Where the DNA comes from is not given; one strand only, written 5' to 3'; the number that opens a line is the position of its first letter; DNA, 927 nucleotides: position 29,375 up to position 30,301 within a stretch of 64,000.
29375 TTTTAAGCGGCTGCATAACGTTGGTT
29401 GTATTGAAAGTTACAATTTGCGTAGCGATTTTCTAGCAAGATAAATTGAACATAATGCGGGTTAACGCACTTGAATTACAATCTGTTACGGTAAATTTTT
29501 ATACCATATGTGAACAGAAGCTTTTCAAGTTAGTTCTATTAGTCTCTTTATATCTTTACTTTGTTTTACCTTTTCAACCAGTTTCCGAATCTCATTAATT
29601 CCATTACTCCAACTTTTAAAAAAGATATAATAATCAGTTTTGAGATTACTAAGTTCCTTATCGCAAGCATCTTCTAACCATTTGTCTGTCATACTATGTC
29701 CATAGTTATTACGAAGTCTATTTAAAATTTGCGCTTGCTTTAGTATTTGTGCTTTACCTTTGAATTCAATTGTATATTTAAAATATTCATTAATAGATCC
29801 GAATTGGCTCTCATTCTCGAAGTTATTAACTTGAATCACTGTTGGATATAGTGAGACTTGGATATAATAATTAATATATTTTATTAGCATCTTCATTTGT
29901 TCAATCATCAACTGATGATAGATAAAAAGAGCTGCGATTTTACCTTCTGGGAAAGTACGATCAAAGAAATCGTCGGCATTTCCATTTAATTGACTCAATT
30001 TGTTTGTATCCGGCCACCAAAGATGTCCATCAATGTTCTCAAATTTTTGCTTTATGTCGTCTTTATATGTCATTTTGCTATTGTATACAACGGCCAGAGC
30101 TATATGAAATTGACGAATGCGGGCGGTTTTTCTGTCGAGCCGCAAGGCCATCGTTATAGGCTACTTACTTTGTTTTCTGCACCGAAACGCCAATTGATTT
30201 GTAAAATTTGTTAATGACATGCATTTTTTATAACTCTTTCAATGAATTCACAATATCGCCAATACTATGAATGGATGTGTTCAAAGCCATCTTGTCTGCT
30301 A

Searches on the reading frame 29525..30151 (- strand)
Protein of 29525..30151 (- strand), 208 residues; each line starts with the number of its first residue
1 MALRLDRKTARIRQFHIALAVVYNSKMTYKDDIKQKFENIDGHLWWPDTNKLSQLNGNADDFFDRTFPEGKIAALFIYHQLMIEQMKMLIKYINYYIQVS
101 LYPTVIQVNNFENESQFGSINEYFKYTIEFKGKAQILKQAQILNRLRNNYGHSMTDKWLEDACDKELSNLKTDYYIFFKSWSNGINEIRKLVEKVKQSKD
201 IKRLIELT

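Call 3: search_protein_families(library=pfam, proteins=[window:29525-30151:-], max_evalue=0.01)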
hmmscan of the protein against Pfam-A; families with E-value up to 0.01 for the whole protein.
window:29525-30151:- (208 aa): 0 families

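Call 4: search_protein_families(library=padloc, proteins=[window:29525-30151:-], max_evalue=0.01)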
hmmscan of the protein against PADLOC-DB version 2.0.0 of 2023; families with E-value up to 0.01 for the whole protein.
window:29525-30151:- (208 aa): 0 families

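Call 5: search_protein_families(library=ncbifam, proteins=[window:29525-30151:-], max_evalue=0.01)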
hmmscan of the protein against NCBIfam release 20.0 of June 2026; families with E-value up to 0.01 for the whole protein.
window:29525-30151:- (208 aa): 0 families

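Call 7: search_solved_structures(query=window:29525-30151:-, max_evalue=10)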
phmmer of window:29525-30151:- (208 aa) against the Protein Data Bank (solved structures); distinct sequences matched with E-value up to 10: 3.
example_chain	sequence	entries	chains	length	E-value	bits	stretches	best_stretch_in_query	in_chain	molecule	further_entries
7xdd_A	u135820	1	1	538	0.24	14.4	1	107-182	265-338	Lipase-like PAD4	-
7xey_B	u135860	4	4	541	0.24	14.4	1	107-182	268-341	Lipase-like PAD4 | PAD4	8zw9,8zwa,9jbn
4ib2_A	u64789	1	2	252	1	12.4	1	71-126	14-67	Putative Lipoprotein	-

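Call 9: find_homologous_proteins(query=window:29525-30151:-, max_evalue=0.001)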
Query window:29525-30151:- (208 aa): 4 proteins with E <= 0.001 among 80 candidates.
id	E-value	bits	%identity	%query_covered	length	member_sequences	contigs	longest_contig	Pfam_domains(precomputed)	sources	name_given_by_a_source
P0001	4.3e-117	407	100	88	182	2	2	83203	-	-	-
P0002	2.4e-86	307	74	86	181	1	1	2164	-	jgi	jgi:hypothetical protein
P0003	2.7e-64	235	58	86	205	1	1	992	-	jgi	jgi:hypothetical protein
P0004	1.4e-55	206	53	86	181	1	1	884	-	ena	-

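Call 10: find_encoding_contigs(protein=P0002, flank=10000)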
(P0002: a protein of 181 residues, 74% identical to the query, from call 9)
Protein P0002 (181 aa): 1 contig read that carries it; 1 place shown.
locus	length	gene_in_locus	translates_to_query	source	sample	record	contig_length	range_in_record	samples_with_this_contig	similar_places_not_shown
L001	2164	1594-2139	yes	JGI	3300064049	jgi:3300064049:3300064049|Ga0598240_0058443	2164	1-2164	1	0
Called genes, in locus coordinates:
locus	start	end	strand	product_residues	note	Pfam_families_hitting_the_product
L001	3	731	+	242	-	?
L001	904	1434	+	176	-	-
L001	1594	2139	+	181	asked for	-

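Call 11: find_encoding_contigs(protein=P0001, flank=10000)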
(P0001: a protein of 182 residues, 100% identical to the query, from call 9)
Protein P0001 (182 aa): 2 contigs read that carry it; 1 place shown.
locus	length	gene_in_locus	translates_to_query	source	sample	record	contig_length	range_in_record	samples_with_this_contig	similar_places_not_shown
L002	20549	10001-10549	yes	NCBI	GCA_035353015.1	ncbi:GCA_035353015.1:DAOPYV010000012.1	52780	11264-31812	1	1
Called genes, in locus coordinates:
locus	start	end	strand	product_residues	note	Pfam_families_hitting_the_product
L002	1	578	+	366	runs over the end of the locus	PF01883:FeS_assembly_P, PF00142:Fer4_NifH (faint), PF01656:CbiA, PF02374:ArsA_ATPase (weak), PF09140:MipZ (weak), PF10609:ParA, PF13614:AAA_31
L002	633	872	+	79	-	PF01106:NifU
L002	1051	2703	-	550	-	PF00795:CN_hydrolase, PF02540:NAD_synthase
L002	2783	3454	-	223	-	PF13505:OMP_b-brl, PF13568:OMP_b-brl_2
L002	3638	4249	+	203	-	PF13505:OMP_b-brl, PF13568:OMP_b-brl_2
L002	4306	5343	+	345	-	PF25594:GldB_lipo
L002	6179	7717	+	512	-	PF13541:ChlI, PF05496:RuvB_N (faint), PF00158:Sigma54_activat (faint), PF00493:MCM (faint), PF01078:Mg_chelatase, PF07728:AAA_5, PF13335:Mg_chelatase_C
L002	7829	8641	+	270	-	PF04383:KilA-N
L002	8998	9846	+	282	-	PF01582:TIR, PF13676:TIR_2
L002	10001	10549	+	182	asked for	-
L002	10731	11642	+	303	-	PF00929:RNase_T, PF00533:BRCT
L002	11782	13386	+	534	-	PF03572:Peptidase_S41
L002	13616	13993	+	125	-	PF08780:NTase_sub_bind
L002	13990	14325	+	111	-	PF01909:NTP_transf_2, PF18765:Polbeta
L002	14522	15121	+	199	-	-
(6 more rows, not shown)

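Call 15: find_encoding_contigs(protein=P0003, flank=10000)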
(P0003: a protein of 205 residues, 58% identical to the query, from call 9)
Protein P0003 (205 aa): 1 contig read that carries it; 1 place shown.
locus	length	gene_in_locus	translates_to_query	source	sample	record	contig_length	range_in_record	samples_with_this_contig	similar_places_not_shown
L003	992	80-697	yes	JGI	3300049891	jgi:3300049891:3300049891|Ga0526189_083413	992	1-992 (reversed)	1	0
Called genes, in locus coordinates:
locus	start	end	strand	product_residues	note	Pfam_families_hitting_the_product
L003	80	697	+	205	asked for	-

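Call 16: find_encoding_contigs(protein=P0004, flank=10000)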
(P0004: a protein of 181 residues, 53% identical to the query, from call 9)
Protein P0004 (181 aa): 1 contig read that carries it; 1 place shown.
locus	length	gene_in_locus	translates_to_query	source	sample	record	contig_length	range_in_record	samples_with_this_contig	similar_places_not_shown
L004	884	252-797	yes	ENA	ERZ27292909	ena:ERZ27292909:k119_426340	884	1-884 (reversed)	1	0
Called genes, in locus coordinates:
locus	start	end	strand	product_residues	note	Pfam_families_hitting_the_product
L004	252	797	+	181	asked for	-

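Call 17: search_protein_families(library=pfam, proteins=[L001:904-1434:+], max_evalue=1)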
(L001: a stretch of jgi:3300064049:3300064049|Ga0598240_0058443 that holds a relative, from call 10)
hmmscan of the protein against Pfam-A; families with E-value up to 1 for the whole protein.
L001:904-1434:+ (176 aa): 1 family
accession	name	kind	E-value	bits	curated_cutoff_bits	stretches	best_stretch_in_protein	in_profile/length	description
PF13239.11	2TM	-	0.054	14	24.8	1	6-68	7-66/79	2TM domain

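Call 34: predict_structure(alignment_id=A1)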
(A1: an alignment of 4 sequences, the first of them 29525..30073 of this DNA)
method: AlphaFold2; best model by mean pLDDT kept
length: 182 residues; sequences in the alignment: 4
mean_pLDDT: 56.6   pTM: 0.48
mean pLDDT of the five models: 56.6, 55.1, 49.2, 48.9, 45.5
residues with pLDDT >= 90: 0; 70-90: 31; 50-70: 91; < 50: 60
segments of 3 or more residues with pLDDT < 50: 1-8, 14-26, 68-100
pLDDT, mean of each block of 10 residues (from residue 1): 46 46 48 67 69 66 53 40 35 43 59 73 59 66 76 62 58 56 44
secondary structure, 60 per line:
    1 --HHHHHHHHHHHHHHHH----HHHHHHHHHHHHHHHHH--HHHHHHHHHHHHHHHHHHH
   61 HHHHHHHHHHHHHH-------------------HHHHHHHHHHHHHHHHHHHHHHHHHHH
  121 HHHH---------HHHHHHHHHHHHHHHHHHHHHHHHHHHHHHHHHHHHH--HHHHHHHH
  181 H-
elements in order: H3-18 H23-39 H42-74 H94-124 H134-170 H173-181

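Call 35: search_protein_representatives(alignment_id=A1)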
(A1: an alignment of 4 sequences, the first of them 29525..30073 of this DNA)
Query: 4 sequences, 181 profile positions. Proteins with E-value up to 0.001 (for the whole library): 151; up to 1e-10: 70; up to 1e-30: 6. The best 150 are listed.
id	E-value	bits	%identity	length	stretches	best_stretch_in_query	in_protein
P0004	3.8e-98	342.9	-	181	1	1-180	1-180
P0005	8.1e-46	172.4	-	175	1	1-174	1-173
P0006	4.2e-42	160.3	-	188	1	1-180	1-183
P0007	7.3e-35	136.7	-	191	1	1-181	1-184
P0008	1.6e-34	135.5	-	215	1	1-179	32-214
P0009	4.2e-34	134.2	-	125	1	56-180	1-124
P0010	2.3e-28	115.5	-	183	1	1-180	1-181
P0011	9.2e-27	110.3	-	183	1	1-181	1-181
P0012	6.6e-25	104.3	-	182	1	2-180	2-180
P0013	3.2e-23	98.7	-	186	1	1-172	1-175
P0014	4.6e-22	95.0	-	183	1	7-181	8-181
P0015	5.6e-21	91.4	-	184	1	1-180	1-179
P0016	1.1e-20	90.5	-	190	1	1-180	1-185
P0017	1.7e-19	86.6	-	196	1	1-180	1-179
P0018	1.5e-18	83.5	-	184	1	1-180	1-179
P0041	7.2e-14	68.3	-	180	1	3-163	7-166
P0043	8.7e-14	68.0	-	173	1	1-156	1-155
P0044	9.4e-14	67.9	-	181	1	1-167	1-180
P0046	1.6e-13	67.1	-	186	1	4-154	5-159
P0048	6.2e-13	65.2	-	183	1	1-164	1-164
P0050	1.3e-12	64.1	-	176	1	1-164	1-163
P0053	1.9e-12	63.6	-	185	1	2-159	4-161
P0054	2.3e-12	63.4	-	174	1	5-157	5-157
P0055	2.4e-12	63.3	-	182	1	15-168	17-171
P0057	2.7e-12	63.1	-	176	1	1-155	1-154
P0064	8.4e-12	61.5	-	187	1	3-152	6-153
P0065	1.0e-11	61.2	-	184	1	1-179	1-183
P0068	4.8e-11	59.1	-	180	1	14-160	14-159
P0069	6.5e-11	58.6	-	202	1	18-173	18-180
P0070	7.0e-11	58.5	-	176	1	23-164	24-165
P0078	1.8e-10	57.2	-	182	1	6-157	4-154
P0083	6.4e-10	55.4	-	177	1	1-168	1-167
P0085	8.5e-10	55.0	-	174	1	15-168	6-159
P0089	1.6e-09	54.1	-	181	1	13-155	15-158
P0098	7.7e-09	51.9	-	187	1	5-177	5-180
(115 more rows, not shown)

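Call 37: search_protein_families(library=pfam, alignment_id=A2, max_evalue=1)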
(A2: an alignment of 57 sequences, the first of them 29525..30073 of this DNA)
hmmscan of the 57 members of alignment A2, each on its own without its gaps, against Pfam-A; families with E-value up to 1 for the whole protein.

A. member 1, window:29525-30073:- (182 aa): 0 families

B. families by the number of members that match (of 57 scanned): 70 families (the first 25 are shown)
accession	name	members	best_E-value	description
PF18739.6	HEPN_Apea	5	0.014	Apea-like HEPN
PF18735.6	HEPN_RiboL-PSP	3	0.0008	RiboL-PSP-HEPN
PF18730.6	HEPN_Cthe2314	2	0.002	Cthe_2314-like HEPN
PF04899.17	MbeD_MobD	2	0.025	MbeD/MobD like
PF12358.13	DUF3644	2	0.029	Domain of unknown function (DUF3644)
PF05062.17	RICH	2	0.089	RICH domain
PF18737.6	HEPN_MAE_28990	1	3.9e-06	MAE_28990/MAE_18760-like HEPN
PF25615.1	PhiKZ_gp85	1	0.0021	Bacteriophage PhiKZ vertex-binding protein gp85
PF22872.1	DUF7018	1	0.0024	Domain of unknown function (DUF7018)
PF10436.14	BCDHK_Adom3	1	0.0028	Mitochondrial branched-chain alpha-ketoacid dehydrogenase kinase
PF18731.6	HEPN_Swt1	1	0.0031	Swt1-like HEPN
PF01920.25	Prefoldin_2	1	0.0056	Prefoldin subunit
PF06198.16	DUF999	1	0.0078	Protein of unknown function (DUF999)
PF04504.20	GeBP-like_DBD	1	0.0089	Glabrous-enhancer-binding protein-like family, DBD domain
PF10337.15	ArAE_2_N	1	0.01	Putative ER transporter, 6TM, N-terminal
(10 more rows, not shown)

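Call 38: search_solved_structures(query=A2, max_evalue=10, show_alignments=3)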
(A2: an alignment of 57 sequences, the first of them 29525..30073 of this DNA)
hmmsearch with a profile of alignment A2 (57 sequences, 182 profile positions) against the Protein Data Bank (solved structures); distinct sequences matched with E-value up to 10: 15.
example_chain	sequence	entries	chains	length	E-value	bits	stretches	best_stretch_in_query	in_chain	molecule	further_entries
4k12_B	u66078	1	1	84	0.013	18.2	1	104-155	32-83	Choline binding protein A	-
2m6u_A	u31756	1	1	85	0.017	17.8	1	104-155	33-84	Choline binding protein A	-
9d5n_G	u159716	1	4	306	0.047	16.3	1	106-168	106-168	IQ calmodulin-binding motif family protein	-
9drl_A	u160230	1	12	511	0.082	15.6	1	104-162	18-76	T33-549_B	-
5izs_A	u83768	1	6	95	0.084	15.5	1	106-164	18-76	Designed protein 5L6HC3_1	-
7k6p_K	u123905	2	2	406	0.16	14.6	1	81-149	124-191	Histone-lysine N-methyltransferase, H3 lysine-79 specific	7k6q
1u2z_A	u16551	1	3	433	0.19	14.4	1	81-149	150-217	Histone-lysine N-methyltransferase, H3 lysine-79 specific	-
7jh5_A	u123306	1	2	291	0.23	14.1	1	106-170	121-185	Co-LOCKR: de novo designed protein switch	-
7cbc_A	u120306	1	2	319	0.24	14.1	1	106-170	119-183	De novo designed switch protein caging a hemagglutinin binder (sCageHA267_1S)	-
6xi6_A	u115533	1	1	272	0.42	13.2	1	104-162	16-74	helical fusion design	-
9vqo_A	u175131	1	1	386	0.54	12.9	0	126-167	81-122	Odorant receptor 67d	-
9vqr_A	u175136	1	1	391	0.56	12.8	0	126-167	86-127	Odorant receptor 67d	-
9oij_A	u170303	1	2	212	0.59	12.8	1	109-135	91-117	HepS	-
9vqp_A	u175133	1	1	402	0.62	12.7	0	126-167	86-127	Odorant receptor 67d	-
5cwc_A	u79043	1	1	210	1.5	11.5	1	130-171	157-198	Designed helical repeat protein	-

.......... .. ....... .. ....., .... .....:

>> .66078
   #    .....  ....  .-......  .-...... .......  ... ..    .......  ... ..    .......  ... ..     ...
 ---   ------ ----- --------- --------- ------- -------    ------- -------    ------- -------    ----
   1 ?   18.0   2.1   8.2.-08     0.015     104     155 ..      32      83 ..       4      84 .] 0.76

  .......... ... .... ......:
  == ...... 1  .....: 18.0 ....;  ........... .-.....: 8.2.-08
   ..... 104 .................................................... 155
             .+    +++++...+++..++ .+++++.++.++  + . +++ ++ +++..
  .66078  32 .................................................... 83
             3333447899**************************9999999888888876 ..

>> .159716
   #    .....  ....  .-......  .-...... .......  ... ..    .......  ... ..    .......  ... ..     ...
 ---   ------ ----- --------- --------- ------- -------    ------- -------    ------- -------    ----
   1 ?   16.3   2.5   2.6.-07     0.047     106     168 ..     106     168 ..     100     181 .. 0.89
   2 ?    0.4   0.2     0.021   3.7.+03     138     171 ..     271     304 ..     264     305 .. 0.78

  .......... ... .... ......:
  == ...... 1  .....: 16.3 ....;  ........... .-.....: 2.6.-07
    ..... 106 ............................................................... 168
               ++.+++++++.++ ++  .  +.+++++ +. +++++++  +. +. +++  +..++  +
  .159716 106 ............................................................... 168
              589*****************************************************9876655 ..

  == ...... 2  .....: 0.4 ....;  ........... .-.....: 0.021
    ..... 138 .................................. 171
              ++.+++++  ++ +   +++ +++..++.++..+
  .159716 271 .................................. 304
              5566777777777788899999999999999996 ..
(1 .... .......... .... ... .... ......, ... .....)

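Call 43: find_related_loci(query=A3, collection=metagenome_contigs, flank=6000)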
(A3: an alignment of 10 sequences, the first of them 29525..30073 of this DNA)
Query A3 (182 aa) in metagenome_contigs; peptide patterns used: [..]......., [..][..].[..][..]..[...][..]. (x = any residue, [..] = any of these).
438 stretches matched a pattern; 8 encode a relative of the query (tblastn E <= 1e-3); 8 distinct loci.
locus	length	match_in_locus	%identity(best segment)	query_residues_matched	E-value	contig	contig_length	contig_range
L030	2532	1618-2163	37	2-180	3e-39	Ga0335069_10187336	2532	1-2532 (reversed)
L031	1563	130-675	37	2-180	8e-40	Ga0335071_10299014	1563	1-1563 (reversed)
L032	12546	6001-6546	37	1-179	5e-33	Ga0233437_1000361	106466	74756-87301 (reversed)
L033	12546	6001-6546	31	1-179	4e-29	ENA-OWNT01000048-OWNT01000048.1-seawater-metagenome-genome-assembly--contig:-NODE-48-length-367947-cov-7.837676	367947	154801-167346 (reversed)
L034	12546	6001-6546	31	1-179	4e-29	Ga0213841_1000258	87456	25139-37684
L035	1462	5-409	38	13-144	1e-26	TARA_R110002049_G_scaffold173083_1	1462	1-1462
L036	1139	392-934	29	1-180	4e-21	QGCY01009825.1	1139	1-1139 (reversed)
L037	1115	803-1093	37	1-94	2e-19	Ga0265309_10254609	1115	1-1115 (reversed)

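Call 48: search_protein_families(library=pfam, proteins=[L033:4528-5799:+, L033:3179-4039:+, L033:6659-7111:+, L030:61-435:+, L032:5196-5897:+, L032:6903-7583:-], max_evalue=0.01)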
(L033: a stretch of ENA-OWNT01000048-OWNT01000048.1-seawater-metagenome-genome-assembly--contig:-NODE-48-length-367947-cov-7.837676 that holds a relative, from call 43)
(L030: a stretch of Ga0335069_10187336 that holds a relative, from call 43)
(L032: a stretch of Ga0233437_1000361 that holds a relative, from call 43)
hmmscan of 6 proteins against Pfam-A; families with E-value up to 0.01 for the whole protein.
L033:4528-5799:+ (423 aa): 3 families
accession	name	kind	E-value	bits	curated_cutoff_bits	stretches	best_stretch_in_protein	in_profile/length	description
PF00078.32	RVT_1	-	2.4e-24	86.6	29.6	1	71-295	1-205/205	Reverse transcriptase (RNA-dependent DNA polymerase)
PF05008.21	V-SNARE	-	0.0017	19.2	25.9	1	247-280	37-70/92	Vesicle transport v-SNARE protein N-terminus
PF08388.16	GIIM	-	0.002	18.5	23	1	308-365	2-60/80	Group II intron, maturase-specific domain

L033:3179-4039:+ (286 aa): 1 family
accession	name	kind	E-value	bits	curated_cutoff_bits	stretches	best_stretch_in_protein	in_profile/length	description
PF11185.13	DUF2971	-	6.7e-09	37.4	22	1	109-181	1-88/89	Protein of unknown function (DUF2971)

L033:6659-7111:+ (150 aa): 2 families
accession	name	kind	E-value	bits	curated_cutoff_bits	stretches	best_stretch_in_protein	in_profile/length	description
PF12833.13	HTH_18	-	1.4e-20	73.8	33.6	1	69-141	6-79/80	Helix-turn-helix domain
PF00165.29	HTH_AraC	-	2.5e-17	63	26.6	2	62-91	13-41/42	Bacterial regulatory helix-turn-helix proteins, AraC family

L030:61-435:+ (124 aa): 3 families
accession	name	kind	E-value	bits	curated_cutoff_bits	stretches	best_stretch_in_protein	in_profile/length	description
PF01844.29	HNH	-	9.4e-11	42.1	21.4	1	5-46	1-46/47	HNH endonuclease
PF14279.12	HNH_5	-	6.6e-10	39.2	27.5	1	5-47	1-46/56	HNH endonuclease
PF13395.12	HNH_4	-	2.8e-05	24.4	22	1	14-47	18-51/54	HNH endonuclease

L032:5196-5897:+ (233 aa): 2 families
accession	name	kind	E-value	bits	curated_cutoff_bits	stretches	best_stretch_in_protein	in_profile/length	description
PF13414.12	TPR_11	-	0.0087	16.2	26.8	0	162-185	1-24/42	TPR repeat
PF14559.12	TPR_19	-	0.0093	16.7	25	0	166-213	2-49/68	Tetratricopeptide repeat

L032:6903-7583:- (226 aa): 1 family
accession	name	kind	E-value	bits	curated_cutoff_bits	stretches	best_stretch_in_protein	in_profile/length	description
PF00849.27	PseudoU_synth_2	-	3.4e-35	122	26.8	1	14-170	1-152/152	RNA pseudouridylate synthase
